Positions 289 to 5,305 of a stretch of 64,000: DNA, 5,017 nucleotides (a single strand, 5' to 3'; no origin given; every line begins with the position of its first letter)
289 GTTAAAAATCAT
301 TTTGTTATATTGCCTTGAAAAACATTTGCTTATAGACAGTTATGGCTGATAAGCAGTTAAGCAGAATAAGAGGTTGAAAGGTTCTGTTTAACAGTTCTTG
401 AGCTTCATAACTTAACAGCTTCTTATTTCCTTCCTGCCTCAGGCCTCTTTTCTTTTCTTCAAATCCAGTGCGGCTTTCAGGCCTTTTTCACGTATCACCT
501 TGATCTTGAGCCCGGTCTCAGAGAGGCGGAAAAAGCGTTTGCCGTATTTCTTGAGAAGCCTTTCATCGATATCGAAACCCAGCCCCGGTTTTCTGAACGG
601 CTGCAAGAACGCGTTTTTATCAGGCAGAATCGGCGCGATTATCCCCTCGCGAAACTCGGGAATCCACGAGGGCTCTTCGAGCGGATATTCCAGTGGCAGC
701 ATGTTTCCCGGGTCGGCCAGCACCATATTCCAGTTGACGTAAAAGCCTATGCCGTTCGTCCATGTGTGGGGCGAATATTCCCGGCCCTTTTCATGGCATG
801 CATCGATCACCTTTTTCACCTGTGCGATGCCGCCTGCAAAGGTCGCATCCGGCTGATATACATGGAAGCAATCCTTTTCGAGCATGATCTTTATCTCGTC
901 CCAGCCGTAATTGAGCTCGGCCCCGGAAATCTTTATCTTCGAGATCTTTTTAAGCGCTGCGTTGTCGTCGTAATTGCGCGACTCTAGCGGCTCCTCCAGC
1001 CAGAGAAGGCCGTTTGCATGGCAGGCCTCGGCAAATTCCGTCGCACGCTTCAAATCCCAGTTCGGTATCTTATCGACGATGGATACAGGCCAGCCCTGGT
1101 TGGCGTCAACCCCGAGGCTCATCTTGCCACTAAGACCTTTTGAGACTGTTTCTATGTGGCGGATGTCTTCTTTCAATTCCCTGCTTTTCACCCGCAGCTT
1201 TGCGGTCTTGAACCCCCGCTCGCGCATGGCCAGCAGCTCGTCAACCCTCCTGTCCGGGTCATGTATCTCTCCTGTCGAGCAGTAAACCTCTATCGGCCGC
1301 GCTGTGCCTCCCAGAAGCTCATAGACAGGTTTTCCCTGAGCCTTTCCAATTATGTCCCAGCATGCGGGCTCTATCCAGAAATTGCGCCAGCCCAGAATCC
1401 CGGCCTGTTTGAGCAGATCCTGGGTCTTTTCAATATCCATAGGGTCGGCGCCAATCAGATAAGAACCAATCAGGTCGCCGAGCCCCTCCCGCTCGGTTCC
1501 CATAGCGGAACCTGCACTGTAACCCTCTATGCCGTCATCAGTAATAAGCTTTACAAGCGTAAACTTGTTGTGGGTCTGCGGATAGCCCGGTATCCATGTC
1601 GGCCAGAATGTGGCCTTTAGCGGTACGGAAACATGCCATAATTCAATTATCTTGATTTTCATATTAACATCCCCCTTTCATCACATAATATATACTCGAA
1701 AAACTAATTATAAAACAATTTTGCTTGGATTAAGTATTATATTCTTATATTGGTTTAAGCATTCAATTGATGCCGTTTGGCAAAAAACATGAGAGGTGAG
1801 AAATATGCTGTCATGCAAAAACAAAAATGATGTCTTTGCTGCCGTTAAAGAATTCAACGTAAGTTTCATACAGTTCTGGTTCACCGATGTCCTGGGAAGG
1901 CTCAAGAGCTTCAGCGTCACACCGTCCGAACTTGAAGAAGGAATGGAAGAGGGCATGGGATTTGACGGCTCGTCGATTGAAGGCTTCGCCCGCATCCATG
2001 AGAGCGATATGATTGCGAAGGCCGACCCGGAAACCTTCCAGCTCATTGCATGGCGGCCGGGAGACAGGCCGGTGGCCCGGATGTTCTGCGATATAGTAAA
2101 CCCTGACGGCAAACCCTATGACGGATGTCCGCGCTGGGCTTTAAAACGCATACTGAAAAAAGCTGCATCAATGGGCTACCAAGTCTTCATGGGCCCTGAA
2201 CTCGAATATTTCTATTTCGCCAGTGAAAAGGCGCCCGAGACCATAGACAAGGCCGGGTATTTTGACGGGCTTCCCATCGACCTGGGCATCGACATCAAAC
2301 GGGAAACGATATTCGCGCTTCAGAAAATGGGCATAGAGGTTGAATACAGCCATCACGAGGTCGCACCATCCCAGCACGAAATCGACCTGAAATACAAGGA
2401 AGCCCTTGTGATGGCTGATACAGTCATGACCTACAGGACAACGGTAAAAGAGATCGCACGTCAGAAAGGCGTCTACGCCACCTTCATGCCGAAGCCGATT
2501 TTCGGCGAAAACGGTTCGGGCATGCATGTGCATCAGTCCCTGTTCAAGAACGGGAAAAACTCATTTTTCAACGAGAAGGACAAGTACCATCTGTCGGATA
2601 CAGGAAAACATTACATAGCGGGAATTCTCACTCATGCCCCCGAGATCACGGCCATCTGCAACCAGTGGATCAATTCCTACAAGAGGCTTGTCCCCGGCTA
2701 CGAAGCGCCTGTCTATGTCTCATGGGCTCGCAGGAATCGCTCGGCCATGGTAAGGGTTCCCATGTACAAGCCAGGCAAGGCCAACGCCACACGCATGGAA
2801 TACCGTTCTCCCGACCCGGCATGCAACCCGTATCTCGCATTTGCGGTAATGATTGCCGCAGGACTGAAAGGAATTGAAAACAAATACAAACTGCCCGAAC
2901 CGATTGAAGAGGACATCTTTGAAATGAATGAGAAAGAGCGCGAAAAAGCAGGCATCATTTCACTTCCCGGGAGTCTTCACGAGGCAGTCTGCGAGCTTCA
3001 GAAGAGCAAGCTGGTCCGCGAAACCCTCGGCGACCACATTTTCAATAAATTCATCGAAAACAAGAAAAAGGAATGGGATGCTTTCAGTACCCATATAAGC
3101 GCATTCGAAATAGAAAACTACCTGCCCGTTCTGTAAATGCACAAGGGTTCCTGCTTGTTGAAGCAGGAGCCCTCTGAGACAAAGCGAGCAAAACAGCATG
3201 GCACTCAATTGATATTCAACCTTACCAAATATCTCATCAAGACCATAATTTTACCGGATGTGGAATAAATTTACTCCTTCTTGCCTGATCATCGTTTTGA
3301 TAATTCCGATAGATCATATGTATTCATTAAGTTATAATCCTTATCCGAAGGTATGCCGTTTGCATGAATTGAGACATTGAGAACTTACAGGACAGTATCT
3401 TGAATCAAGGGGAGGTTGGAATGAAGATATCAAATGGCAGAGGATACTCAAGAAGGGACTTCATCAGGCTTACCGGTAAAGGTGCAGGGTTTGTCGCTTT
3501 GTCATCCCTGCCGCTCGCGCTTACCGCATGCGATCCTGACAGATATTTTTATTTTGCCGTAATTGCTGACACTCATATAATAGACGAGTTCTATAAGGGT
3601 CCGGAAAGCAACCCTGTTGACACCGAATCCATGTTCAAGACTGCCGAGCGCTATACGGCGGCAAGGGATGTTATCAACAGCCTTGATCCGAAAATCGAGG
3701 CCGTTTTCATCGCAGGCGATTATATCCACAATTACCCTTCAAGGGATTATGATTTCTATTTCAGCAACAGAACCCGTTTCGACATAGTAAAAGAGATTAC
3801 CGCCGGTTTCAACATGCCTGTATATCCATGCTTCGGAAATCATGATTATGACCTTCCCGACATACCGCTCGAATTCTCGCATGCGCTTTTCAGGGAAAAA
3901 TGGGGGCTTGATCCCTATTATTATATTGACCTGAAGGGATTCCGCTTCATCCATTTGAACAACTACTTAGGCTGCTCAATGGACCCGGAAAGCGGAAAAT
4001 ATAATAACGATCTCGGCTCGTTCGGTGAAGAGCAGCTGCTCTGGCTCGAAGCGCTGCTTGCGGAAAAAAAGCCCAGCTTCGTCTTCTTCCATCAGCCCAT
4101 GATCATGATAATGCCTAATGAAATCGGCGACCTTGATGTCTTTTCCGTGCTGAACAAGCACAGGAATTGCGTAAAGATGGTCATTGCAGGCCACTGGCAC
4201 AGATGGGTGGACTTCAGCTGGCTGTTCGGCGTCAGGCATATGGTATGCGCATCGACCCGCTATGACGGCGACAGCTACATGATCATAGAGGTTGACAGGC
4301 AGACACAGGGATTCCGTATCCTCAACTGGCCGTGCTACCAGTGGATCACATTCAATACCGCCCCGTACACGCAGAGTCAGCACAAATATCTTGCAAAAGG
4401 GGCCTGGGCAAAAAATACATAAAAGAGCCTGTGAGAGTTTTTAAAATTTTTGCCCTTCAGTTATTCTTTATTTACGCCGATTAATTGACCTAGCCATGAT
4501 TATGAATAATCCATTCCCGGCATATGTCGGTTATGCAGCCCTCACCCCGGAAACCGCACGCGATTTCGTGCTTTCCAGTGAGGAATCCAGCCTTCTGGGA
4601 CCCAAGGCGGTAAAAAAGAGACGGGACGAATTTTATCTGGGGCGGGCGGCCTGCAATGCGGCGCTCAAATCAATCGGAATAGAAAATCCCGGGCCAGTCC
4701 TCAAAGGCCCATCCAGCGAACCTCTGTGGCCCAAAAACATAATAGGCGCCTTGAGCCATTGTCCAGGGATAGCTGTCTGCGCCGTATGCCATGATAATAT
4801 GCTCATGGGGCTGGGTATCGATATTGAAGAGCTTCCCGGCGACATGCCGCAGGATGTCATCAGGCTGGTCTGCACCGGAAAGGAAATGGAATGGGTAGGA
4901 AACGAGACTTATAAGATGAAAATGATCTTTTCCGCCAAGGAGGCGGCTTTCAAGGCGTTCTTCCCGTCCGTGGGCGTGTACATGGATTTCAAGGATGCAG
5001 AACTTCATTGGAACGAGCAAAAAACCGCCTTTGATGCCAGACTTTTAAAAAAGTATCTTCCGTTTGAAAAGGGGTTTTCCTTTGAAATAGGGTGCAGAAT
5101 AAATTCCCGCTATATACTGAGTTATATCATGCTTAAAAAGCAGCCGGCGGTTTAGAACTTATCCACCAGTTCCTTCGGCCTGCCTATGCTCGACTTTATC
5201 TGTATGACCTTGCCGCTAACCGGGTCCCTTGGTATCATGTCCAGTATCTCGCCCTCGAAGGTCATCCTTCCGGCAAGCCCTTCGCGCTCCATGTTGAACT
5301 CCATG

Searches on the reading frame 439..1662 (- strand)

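Call 7: search_protein_families(library=pfam, proteins=[window:439-1662:-])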
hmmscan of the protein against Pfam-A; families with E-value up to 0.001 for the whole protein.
window:439-1662:- (407 aa): 2 families
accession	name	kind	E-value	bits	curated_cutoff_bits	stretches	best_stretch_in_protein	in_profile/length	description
PF13378.12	MR_MLE_C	-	6.1e-39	134.4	29.4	1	141-368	4-218/219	Enolase C-terminal domain-like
PF02746.21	MR_MLE_N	-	2.6e-10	40.9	22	1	30-118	24-117/117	Mandelate racemase / muconate lactonizing enzyme, N-terminal domain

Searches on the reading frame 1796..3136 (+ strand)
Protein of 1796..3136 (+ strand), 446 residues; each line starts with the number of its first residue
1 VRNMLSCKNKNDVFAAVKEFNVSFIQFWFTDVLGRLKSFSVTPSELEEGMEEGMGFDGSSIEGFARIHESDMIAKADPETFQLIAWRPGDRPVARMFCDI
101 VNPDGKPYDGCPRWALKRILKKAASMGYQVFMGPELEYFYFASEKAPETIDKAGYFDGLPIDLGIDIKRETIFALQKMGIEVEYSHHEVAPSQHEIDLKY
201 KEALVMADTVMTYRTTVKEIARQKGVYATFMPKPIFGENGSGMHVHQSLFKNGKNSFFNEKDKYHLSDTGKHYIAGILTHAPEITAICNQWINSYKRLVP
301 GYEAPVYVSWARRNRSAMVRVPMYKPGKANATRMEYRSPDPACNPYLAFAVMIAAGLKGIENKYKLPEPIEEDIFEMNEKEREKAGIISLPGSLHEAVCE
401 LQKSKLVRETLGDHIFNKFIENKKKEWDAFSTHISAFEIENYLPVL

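Call 7: search_protein_families(library=pfam, proteins=[window:1796-3136:+])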
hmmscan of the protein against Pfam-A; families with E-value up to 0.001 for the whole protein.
window:1796-3136:+ (446 aa): 2 families
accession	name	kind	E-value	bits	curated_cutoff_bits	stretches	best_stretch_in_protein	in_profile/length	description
PF00120.29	Gln-synt_C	-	1.1e-131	439.4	24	1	110-442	2-344/344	Glutamine synthetase, catalytic domain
PF03951.24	Gln-synt_N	-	6e-29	99.9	33.4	1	21-103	1-82/82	Glutamine synthetase, beta-Grasp domain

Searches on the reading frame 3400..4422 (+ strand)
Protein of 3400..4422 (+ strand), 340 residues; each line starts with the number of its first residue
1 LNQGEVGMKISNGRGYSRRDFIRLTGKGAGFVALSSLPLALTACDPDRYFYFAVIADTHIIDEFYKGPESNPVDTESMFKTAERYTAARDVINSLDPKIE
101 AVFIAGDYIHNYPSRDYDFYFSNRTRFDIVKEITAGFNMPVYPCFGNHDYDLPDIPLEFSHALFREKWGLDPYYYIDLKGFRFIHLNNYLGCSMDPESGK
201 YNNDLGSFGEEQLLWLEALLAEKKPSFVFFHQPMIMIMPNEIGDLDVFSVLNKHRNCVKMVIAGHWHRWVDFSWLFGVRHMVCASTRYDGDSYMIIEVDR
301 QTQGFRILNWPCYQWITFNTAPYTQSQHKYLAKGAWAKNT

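Call 7: search_protein_families(library=pfam, proteins=[window:3400-4422:+])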
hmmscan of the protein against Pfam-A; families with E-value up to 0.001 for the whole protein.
window:3400-4422:+ (340 aa): 1 family
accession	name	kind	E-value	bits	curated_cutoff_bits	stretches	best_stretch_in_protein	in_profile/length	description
PF00149.33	Metallophos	-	1.7e-13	51.9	21.5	1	52-268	3-190/191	Calcineurin-like phosphoesterase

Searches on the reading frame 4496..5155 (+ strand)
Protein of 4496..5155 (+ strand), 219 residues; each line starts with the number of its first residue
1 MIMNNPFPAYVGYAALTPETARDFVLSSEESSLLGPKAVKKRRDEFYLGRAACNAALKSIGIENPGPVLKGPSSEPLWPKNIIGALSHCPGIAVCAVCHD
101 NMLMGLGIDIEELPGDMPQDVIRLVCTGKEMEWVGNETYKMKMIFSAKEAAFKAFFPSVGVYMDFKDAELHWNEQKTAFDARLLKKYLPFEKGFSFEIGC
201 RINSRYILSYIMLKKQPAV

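Call 7: search_protein_families(library=pfam, proteins=[window:4496-5155:+])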
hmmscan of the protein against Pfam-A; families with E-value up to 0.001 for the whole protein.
window:4496-5155:+ (219 aa): 2 families
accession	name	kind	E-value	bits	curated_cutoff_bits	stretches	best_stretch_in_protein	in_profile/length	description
PF17837.6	4PPT_N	-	6e-18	65.1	27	1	36-97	7-67/68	4'-phosphopantetheinyl transferase N-terminal domain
PF01648.25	ACPS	-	1.2e-10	41.8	25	1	105-178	1-84/111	4'-phosphopantetheinyl transferase superfamily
